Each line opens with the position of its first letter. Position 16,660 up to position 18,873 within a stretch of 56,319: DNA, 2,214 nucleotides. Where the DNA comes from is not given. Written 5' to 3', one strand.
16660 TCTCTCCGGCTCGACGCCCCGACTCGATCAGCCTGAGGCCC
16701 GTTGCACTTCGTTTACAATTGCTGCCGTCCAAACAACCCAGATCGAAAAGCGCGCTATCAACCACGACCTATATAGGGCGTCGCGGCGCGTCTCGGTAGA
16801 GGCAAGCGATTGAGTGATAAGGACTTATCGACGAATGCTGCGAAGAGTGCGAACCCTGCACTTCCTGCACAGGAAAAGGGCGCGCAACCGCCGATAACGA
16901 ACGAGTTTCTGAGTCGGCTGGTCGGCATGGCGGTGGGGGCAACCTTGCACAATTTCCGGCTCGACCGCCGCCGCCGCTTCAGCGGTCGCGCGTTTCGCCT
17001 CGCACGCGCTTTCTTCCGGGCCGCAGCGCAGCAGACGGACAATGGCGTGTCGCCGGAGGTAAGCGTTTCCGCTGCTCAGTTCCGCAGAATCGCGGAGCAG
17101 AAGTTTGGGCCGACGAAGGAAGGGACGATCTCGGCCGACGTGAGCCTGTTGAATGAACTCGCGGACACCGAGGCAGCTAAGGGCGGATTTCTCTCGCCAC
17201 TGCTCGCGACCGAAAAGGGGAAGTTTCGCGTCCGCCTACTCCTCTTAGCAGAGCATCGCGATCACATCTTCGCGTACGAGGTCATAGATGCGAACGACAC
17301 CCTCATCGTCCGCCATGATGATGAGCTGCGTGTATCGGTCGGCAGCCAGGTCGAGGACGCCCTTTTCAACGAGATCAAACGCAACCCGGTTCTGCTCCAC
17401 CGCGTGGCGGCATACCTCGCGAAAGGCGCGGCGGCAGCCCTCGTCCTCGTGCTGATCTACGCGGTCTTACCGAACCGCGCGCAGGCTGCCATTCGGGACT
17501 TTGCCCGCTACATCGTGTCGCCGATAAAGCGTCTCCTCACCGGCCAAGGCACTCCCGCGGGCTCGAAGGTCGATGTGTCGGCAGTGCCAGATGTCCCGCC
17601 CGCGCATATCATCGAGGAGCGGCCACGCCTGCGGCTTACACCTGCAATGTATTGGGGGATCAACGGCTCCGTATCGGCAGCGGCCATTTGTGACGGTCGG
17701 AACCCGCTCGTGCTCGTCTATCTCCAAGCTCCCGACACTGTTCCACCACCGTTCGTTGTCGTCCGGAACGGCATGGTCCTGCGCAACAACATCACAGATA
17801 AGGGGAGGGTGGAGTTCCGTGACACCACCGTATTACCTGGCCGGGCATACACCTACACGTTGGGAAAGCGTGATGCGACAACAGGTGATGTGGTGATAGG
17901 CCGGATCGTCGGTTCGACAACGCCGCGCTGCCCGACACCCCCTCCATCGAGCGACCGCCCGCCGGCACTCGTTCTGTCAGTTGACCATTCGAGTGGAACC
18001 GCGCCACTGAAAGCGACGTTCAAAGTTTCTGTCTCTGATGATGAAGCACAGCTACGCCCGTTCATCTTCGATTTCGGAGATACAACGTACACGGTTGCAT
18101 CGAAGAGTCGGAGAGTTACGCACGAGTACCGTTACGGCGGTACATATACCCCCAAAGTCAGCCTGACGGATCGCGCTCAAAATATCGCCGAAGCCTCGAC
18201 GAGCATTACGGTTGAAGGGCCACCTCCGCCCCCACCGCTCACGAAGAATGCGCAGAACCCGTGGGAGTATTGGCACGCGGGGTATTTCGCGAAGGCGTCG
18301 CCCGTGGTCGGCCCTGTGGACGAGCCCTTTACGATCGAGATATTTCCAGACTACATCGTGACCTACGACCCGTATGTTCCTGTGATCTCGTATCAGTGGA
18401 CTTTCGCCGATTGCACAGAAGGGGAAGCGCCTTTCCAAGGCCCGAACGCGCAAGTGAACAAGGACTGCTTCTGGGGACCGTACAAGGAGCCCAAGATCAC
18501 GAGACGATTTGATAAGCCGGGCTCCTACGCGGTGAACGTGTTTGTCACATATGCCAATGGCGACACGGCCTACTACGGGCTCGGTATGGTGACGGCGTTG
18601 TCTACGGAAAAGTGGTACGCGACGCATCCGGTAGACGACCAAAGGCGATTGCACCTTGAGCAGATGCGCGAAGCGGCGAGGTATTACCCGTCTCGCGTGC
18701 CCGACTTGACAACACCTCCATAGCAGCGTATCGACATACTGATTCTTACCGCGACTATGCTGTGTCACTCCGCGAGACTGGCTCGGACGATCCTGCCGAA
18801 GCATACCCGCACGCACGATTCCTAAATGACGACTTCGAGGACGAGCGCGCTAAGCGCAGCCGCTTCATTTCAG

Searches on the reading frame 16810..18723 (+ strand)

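Call 58: search_protein_families(library=pfam, proteins=[window:16810-18723:+], max_evalue=0.0001)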
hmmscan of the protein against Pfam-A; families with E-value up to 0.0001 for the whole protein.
window:16810-18723:+ (637 aa): 2 families
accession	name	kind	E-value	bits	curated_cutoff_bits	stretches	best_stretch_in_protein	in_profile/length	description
PF18911.6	PKD_4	-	1.9e-12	47.5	27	1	385-467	4-84/85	PKD domain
PF00801.26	PKD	-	7.3e-09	36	23.5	0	389-459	4-72/80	PKD domain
